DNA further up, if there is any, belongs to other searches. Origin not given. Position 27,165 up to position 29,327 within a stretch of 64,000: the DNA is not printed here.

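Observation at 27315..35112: Candidate cobalamin-dependent quaternary-amine (glycine betaine) demethylation module: non-Pyl MttB + DMGDH-like oxidase + URO-D/corrinoid fusion + MocR regulator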

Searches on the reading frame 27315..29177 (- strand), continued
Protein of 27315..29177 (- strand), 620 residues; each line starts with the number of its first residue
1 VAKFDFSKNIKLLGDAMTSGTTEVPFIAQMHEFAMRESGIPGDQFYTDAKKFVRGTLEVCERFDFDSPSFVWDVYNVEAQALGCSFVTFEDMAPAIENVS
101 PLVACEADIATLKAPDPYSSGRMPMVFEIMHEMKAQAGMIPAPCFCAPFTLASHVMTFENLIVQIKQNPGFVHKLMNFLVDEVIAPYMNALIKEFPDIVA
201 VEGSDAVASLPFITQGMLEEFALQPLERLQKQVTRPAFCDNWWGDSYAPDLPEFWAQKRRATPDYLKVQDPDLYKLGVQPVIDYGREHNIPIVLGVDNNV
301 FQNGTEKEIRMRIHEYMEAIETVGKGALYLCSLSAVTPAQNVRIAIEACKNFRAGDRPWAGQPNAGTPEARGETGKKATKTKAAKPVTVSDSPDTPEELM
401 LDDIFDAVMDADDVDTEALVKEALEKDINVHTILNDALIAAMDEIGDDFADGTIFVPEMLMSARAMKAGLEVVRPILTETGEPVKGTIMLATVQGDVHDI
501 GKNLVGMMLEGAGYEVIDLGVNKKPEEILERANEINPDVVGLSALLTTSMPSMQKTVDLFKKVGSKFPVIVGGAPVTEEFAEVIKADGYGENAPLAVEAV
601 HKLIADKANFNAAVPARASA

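Call 50: search_protein_families(library=ncbifam, proteins=[L012:11926-12888:+, L012:12893-14800:+, L003:9403-10377:+, L001:5537-6994:+, L001:1390-2463:+, L001:2464-3858:+], max_evalue=0.00001)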
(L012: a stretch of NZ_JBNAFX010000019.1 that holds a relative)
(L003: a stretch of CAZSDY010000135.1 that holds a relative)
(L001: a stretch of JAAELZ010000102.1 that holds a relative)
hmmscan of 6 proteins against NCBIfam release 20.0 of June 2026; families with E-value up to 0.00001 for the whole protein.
L012:11926-12888:+ (320 aa): 4 families
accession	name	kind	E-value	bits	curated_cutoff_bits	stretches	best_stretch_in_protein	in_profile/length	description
NF005719.0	PRK07535.1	domain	6.1e-61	205.9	259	1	63-320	10-259/268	methyltetrahydrofolate:corrinoid/iron-sulfur protein methyltransferase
NF040758.1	CODH_ACS_meth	exception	1.4e-26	93.4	370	1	67-288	17-234/261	carbon monoxide dehydrogenase/acetyl-CoA synthase methytransferase subunit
TIGR02082.1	metH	equivalog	4.9e-26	90.7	1010.85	1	68-285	358-584/1182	methionine synthase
NF007024.0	PRK09490.1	equivalog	2.2e-16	58.9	1497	1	18-271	328-583/1234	methionine synthase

L012:12893-14800:+ (635 aa): 10 families
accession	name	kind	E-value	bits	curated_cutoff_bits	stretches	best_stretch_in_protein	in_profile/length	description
NF040756.1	corr_regen_AcsV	exception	4.9e-130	434.8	800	1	24-633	2-622/632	corrinoid activation/regeneration protein AcsV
TIGR04270.1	Rama_corrin_act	subfamily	2e-34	118.8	500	1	217-629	1-411/534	methylamine methyltransferase corrinoid protein reductive activase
TIGR01941.1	nqrF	equivalog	1.2e-09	37.6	295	1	31-110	40-118/405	NADH:ubiquinone reductase (Na(+)-transporting) subunit F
TIGR02160.1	PA_CoA_Oxy5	hypoth_equivalog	4.1e-09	35.7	420.8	1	15-110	256-348/352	1,2-phenylacetyl-CoA epoxidase subunit PaaE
TIGR02008.1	fdx_plant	subfamily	3.8e-08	33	81.15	1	24-110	5-88/97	ferredoxin [2Fe-2S]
NF040810.1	BenC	equivalog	1.7e-07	30.7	430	1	24-110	3-89/333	benzoate 1,2-dioxygenase electron transfer component BenC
NF058606.1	GlBtMonoRdsGbcB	equivalog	1.7e-06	27.2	500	1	18-110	274-360/362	glycine betaine monooxygenase reductase subunit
NF004317.0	PRK05713.1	equivalog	2.5e-06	27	338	1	32-117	8-89/312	iron-sulfur-binding ferredoxin reductase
TIGR02007.1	fdx_isc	equivalog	4.6e-06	26.8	132.1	0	35-110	18-95/110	ISC system 2Fe-2S type ferredoxin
NF007964.0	PRK10684.1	equivalog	6.5e-06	25.3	383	0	24-109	250-331/333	NADH oxidoreductase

L003:9403-10377:+ (324 aa): 5 families
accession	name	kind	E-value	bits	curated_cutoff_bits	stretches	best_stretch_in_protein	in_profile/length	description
NF005719.0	PRK07535.1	domain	1.2e-105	352.4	259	1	21-280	1-260/268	methyltetrahydrofolate:corrinoid/iron-sulfur protein methyltransferase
TIGR02082.1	metH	equivalog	3e-45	154.3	1010.85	1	5-251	327-588/1182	methionine synthase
NF040758.1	CODH_ACS_meth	exception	5.3e-42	144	370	1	20-267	3-251/261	carbon monoxide dehydrogenase/acetyl-CoA synthase methytransferase subunit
NF007024.0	PRK09490.1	equivalog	1.3e-31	109.3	1497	1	8-249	347-603/1234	methionine synthase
TIGR00284.1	TIGR00284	hypoth_equivalog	6e-08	31.7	256.65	1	44-188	163-293/497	dihydropteroate synthase-like protein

L001:5537-6994:+ (485 aa): 4 families
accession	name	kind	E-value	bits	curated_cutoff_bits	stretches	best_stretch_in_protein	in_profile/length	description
TIGR03417.1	chol_sulfatase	equivalog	6e-83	279.4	433.45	1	7-479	3-477/500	choline-sulfatase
NF010322.0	PRK13759.1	equivalog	3e-61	207.4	481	1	7-439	7-456/486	arylsulfatase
NF045661.1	HdlasePehA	equivalog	1.7e-42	145.7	900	2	166-426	187-471/506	phosphoric/sulfuric ester hydrolase PehA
NF052527.1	Mn_arylsulf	exception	3e-35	122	850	2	169-439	179-451/479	manganese-dependent arylsulfatase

L001:1390-2463:+ (357 aa): 3 families
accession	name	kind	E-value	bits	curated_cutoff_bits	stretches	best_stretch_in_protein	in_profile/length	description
NF006396.0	PRK08645.1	equivalog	6.9e-60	202.8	453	1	36-333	307-587/611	bifunctional homocysteine S-methyltransferase/methylenetetrahydrofolate reductase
TIGR00676.1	fadh2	equivalog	1.2e-17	64.2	293.7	1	84-346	33-273/275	methylenetetrahydrofolate reductase [NAD(P)H]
TIGR00677.1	fadh2_euk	equivalog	7.2e-17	61.6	310.05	1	101-351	52-279/281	methylenetetrahydrofolate reductase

L001:2464-3858:+ (464 aa): 15 families
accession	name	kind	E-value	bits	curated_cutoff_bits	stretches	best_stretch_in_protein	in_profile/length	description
TIGR03288.1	CoB_CoM_SS_B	equivalog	1.7e-50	172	345.15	1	179-458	3-288/290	CoB--CoM heterodisulfide reductase subunit B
NF042965.1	MFR_anch_SdhE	equivalog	3.1e-50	171.3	500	1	179-451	4-276/282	8-methylmenaquinol:fumarate reductase membrane anchor subunit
NF045670.1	quin_L_LdhH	equivalog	2.2e-27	95.6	800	1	64-410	353-686/706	L-lactate dehydrogenase (quinone) large subunit LdhH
NF004898.0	PRK06259.1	equivalog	2.9e-22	79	385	1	23-433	135-484/488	fumarate reductase (CoM/CoB) subunit TfrB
NF041780.1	hetero_SS_HdrB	equivalog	1.4e-20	73.8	450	1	193-440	21-284/304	ferredoxin:CoB-CoM heterodisulfide reductase subunit HdrB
TIGR03290.1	CoB_CoM_SS_C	equivalog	6.7e-17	61.8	160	1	23-99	3-80/144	CoB--CoM heterodisulfide reductase subunit C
NF041890.1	hdrC_Methbact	equivalog_domain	2.2e-16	60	270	1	9-114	16-122/192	ferredoxin:CoB-CoM heterodisulfide reductase subunit HdrC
NF041779.1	hetero_SS_HdrC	equivalog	3.3e-16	59.3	350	1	22-95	31-104/198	ferredoxin:CoB-CoM heterodisulfide reductase subunit HdrC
NF045663.1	diclust_near_Sec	equivalog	8.5e-14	50.6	530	1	24-267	309-510/759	pyridine nucleotide-disulfide oxidoreductase/dicluster-binding protein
NF038018.1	qmoC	equivalog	1.3e-12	47.8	300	1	9-92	5-89/360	quinone-interacting membrane-bound oxidoreductase complex subunit QmoC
NF008369.0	PRK11168.1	equivalog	5.8e-12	45.2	278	1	22-413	11-384/401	anaerobic glycerol-3-phosphate dehydrogenase subunit C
NF042952.1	MFR_FeS_SdhB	equivalog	7e-08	31.9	600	1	62-167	199-302/320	8-methylmenaquinol:fumarate reductase iron-sulfur subunit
NF008434.0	PRK11274.1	equivalog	1.8e-07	30.5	333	0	345-416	322-395/409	glycolate oxidase subunit GlcF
TIGR01945.1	rnfC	subfamily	2.5e-07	29.6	245.95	1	16-84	357-421/435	RnfABCDGE type electron transport complex subunit C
TIGR03379.1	glycerol3P_GlpC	equivalog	3.9e-06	25.9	279.9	0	23-288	6-279/397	anaerobic glycerol-3-phosphate dehydrogenase subunit GlpC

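Call 59: search_solved_structures(query=L088:11765-13339:-, max_evalue=0.001)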
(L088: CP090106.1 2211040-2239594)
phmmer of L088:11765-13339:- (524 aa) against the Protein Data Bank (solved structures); distinct sequences matched with E-value up to 0.001: 5.
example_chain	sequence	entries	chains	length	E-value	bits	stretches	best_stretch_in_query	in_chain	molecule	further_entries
4yyc_A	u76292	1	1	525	0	1189.9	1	1-524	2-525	Putative trimethylamine methyltransferase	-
2qne_A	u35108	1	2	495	1.8e-124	419.3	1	42-516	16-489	Putative methyltransferase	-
9yce_A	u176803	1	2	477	1.1e-123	416.8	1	48-516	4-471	Glycine betaine methyltransferase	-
7xcl_A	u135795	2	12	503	1.8e-39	139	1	61-512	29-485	Trimethylamine methyltransferase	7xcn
7xcm_A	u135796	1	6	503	2.4e-39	138.5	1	61-512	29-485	Trimethylamine methyltransferase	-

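Call 62: predict_structure(alignment_id=A1)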
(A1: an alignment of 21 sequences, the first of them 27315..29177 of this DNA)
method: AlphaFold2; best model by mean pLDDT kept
length: 620 residues; sequences in the alignment: 21
mean_pLDDT: 83.7   pTM: 0.81
mean pLDDT of the five models: 83.7, 82.2, 82.0, 76.9, 75.6
residues with pLDDT >= 90: 256; 70-90: 289; 50-70: 46; < 50: 29
segments of 3 or more residues with pLDDT < 50: 374-393, 613-620
pLDDT, mean of each block of 10 residues (from residue 1): 79 90 88 91 90 92 83 72 87 75 92 95 91 89 86 84 87 96 96 92 71 73 92 89 74 88 90 89 95 90 90 96 94 88 96 93 80 45 33 70 92 92 91 83 76 73 83 72 79 80 76 81 92 96 83 94 95 82 90 79 77 38
secondary structure, 60 per line:
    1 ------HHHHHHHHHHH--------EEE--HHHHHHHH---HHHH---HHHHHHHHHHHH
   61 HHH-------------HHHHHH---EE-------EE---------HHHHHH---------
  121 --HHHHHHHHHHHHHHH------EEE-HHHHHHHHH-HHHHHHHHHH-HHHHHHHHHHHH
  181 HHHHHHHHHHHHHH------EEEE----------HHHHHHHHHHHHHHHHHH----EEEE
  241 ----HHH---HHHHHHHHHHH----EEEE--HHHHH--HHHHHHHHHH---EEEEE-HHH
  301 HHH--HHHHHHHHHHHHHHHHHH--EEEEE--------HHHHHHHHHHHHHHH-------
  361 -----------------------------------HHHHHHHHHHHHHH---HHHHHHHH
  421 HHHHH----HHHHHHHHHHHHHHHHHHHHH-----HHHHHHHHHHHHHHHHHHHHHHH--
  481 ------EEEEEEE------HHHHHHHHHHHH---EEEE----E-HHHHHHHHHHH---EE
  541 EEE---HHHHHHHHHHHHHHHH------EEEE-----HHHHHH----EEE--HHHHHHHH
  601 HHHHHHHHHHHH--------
elements in order: H7-17 E26-28 H31-38 H42-45 H49-63 H77-82 H106-111 H123-137 E144-146 H148-156 H158-167 H169-194 E201-204 H215-232 E237-240 H251-261 E266-269 H272-276 H279-288 E292-296 H298-303 H306-323 E326-330 H339-353 H396-409 H413-425 H430-450 H456-478 E487-493 H500-511 E515-518 H525-535 E539-543 H547-562 E569-572 H578-583 E588-590 H593-612
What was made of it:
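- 27315..29177 (-): Separate module: a 620-aa fusion of a complete URO-D/MtaA-fold barrel (about residues 1-360) with an MtgC-type cobalamin-binding domain (about 396-612). AlphaFold2 model, pLDDT 83.7 (call 62).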

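Call 66: fold_search(model_id=the predicted structure, library=pdb)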
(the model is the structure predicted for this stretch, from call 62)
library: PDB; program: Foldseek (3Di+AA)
matches with E <= 10: 1349; with E <= 0.001: 158
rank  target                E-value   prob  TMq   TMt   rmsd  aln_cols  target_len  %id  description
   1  9cbr                  3.0e-18  1.00  0.30  0.22  22.5       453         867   21  Methionine synthase from Thermus thermophilus HB8, Homocysteine, Folate, and Cobalamin Domains, Catalytic Conformation ( (released 2025-06-25)
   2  9cbo_D                1.9e-17  1.00  0.25  0.30  25.3       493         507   23  Methionine synthase from Thermus thermophilus HB8, Folate and Cobalamin Domains, Pre-Catalytic Conformation (Pre-Fol-o (released 2025-06-25)
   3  9cbo_E                7.3e-17  1.00  0.25  0.30  21.2       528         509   21  Methionine synthase from Thermus thermophilus HB8, Folate and Cobalamin Domains, Pre-Catalytic Conformation (Pre-Fol-o (released 2025-06-25)
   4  9cbo_A                8.9e-17  1.00  0.26  0.30  19.5       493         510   21  Methionine synthase from Thermus thermophilus HB8, Folate and Cobalamin Domains, Pre-Catalytic Conformation (Pre-Fol-o (released 2025-06-25)
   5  9cbp                  1.8e-16  1.00  0.27  0.21  17.3       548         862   20  Methionine synthase from Thermus thermophilus HB8, Homocysteine, Folate, and Cobalamin Domains, Pre-Catalytic State (Pre (released 2025-06-25)
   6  8ssc                  2.8e-16  1.00  0.30  0.17  23.6       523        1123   20  Full-Length Methionine synthase from Thermus thermophilus HB8 (released 2023-10-18)
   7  7xcn_N                6.4e-16  1.00  0.29  0.73   4.3       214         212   35  Crystal structure of the MttB-MttC complex at 2.7 A resolution (released 2023-01-18)
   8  7xcn_Q                2.5e-15  1.00  0.29  0.76   3.7       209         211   35  Crystal structure of the MttB-MttC complex at 2.7 A resolution (released 2023-01-18)
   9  9cbq                  3.1e-15  1.00  0.30  0.37  18.2       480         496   22  Methionine synthase from Thermus thermophilus HB8, Folate demethylation state (Fol-on) (released 2025-07-02)
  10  8g3h                  4.2e-15  1.00  0.26  0.21  18.1       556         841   20  Structure of cobalamin-dependent methionine synthase (MetH) in a resting state (released 2023-06-28)
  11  7xcn_M                6.2e-15  1.00  0.28  0.69   4.5       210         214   35  Crystal structure of the MttB-MttC complex at 2.7 A resolution (released 2023-01-18)
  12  7xcn_P                9.4e-15  1.00  0.28  0.69   4.6       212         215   35  Crystal structure of the MttB-MttC complex at 2.7 A resolution (released 2023-01-18)
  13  8ssd_A                3.2e-14  1.00  0.30  0.36   3.1       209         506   35  Methionine synthase, C-terminal fragment, Cobalamin and Reactivation Domains from Thermus thermophilus HB8 (released 2023-10-11)
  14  8ssd_B                9.6e-14  1.00  0.30  0.37   3.0       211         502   34  Methionine synthase, C-terminal fragment, Cobalamin and Reactivation Domains from Thermus thermophilus HB8 (released 2023-10-11)
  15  8sse_A                9.6e-14  1.00  0.30  0.36   3.1       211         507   34  Methionine synthase, C-terminal fragment, Cobalamin and Reactivation Domains from Thermus thermophilus HB8 (released 2023-10-11)
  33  4ay7_A                3.3e-10  1.00  0.46  0.80   3.8       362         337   17  methyltransferase from Methanosarcina mazei (released 2012-10-31)
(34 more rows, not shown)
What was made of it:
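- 27315..29177 (-): N-half matches the M. mazei methyltransferase 4ay7 (TM 0.80) and UROD; C-half matches MttC and the MetH B12 domains (call 66).
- On Cobalamin-binding methyltransferase corrinoid domain (B12-binding + B12-binding_2): The fold matches MttC and the MetH B12 domains (call 66).
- The N-domain's best structural match is a Methanosarcina MtaA-type methyltransferase (call 66). The URO-D fold is shared with MtaA-type thiol methyltransferases (call 66).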

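Call 67: find_encoding_contigs(protein=P0160, flank=10000, max_places=1)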
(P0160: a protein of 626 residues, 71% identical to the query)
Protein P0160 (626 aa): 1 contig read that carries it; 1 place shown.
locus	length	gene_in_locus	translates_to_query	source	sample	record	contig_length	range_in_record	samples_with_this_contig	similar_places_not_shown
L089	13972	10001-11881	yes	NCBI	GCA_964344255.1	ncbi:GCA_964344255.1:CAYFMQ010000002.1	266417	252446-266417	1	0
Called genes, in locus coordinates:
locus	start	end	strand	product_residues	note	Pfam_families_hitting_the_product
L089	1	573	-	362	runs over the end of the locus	PF00724:Oxidored_FMN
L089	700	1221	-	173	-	-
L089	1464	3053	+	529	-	PF00682:HMGL-like, PF22617:HCS_D2, PF08502:LeuA_dimer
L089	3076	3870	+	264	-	PF00588:SpoU_methylase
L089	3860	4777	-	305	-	PF09423:PhoD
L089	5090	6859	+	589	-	PF07556:DUF1538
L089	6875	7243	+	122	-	PF00543:P-II (weak)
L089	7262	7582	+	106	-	-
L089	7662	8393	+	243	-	-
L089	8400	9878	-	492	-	PF00392:GntR, PF00155:Aminotran_1_2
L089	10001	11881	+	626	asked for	PF01208:URO-D, PF02607:B12-binding_2, PF02310:B12-binding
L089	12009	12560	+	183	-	PF00571:CBS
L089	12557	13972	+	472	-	?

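Call 68: find_encoding_contigs(protein=P0186, flank=10000, max_places=1)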
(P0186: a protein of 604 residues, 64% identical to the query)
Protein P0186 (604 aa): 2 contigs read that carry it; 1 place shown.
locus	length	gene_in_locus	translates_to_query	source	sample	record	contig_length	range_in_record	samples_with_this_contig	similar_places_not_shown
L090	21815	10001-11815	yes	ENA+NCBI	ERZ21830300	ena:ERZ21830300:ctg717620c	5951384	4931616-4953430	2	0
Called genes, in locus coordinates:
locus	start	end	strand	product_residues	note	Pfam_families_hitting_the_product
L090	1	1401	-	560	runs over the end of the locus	PF00665:rve (faint), PF22483:Mu-transpos_C_2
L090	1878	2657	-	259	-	PF00392:GntR (faint), PF01047:MarR (weak), PF08220:HTH_DeoR, PF08279:HTH_11, PF12802:MarR_2 (weak), PF13412:HTH_24 (weak), PF25213:HVO_A0261_N, PF00455:DeoRC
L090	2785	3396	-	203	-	-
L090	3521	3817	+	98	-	-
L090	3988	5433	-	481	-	PF00370:FGGY_N, PF02782:FGGY_C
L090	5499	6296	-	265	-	PF08282:Hydrolase_3 (faint)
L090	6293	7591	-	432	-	PF00465:Fe-ADH (weak), PF13685:Fe-ADH_2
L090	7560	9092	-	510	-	PF01266:DAO, PF16901:DAO_C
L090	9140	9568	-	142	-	-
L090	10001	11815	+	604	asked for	PF01208:URO-D, PF02607:B12-binding_2, PF02310:B12-binding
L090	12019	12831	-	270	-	PF00702:Hydrolase, PF13344:Hydrolase_6, PF13419:HAD_2 (faint), PF13242:Hydrolase_like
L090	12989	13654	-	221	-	-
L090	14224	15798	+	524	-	PF00496:SBP_bac_5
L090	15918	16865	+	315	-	PF19300:BPD_transp_1_N (weak), PF00528:BPD_transp_1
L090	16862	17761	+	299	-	PF00528:BPD_transp_1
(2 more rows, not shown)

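Call 69: find_encoding_contigs(protein=P0199, flank=10000, max_places=1)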
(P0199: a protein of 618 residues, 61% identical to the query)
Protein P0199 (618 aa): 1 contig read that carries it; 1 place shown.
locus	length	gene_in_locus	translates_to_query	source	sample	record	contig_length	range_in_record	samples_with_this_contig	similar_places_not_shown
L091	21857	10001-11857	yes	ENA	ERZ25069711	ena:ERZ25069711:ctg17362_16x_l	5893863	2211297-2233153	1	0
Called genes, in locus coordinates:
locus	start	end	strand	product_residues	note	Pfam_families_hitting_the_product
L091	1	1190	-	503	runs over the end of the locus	PF01970:TctA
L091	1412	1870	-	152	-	PF07331:TctB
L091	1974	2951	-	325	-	PF03401:TctC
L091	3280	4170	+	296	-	PF13714:PEP_mutase, PF00463:ICL (weak)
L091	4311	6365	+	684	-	PF05378:Hydant_A_N, PF01968:Hydantoinase_A, PF19278:Hydant_A_C (weak)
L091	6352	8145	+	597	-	PF02538:Hydantoinase_B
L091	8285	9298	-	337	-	PF00155:Aminotran_1_2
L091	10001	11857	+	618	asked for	PF01208:URO-D, PF02607:B12-binding_2, PF02310:B12-binding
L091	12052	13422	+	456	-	PF00202:Aminotran_3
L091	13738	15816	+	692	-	PF00496:SBP_bac_5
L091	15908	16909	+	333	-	PF19300:BPD_transp_1_N, PF00528:BPD_transp_1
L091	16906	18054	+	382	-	PF12911:OppC_N, PF00528:BPD_transp_1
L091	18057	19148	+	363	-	PF00005:ABC_tran, PF13304:AAA_21, PF08352:oligo_HPY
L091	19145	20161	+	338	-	PF00005:ABC_tran, PF13191:AAA_16 (faint), PF08352:oligo_HPY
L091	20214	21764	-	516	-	PF00884:Sulfatase, PF01663:Phosphodiest (weak), PF16347:SGSH_C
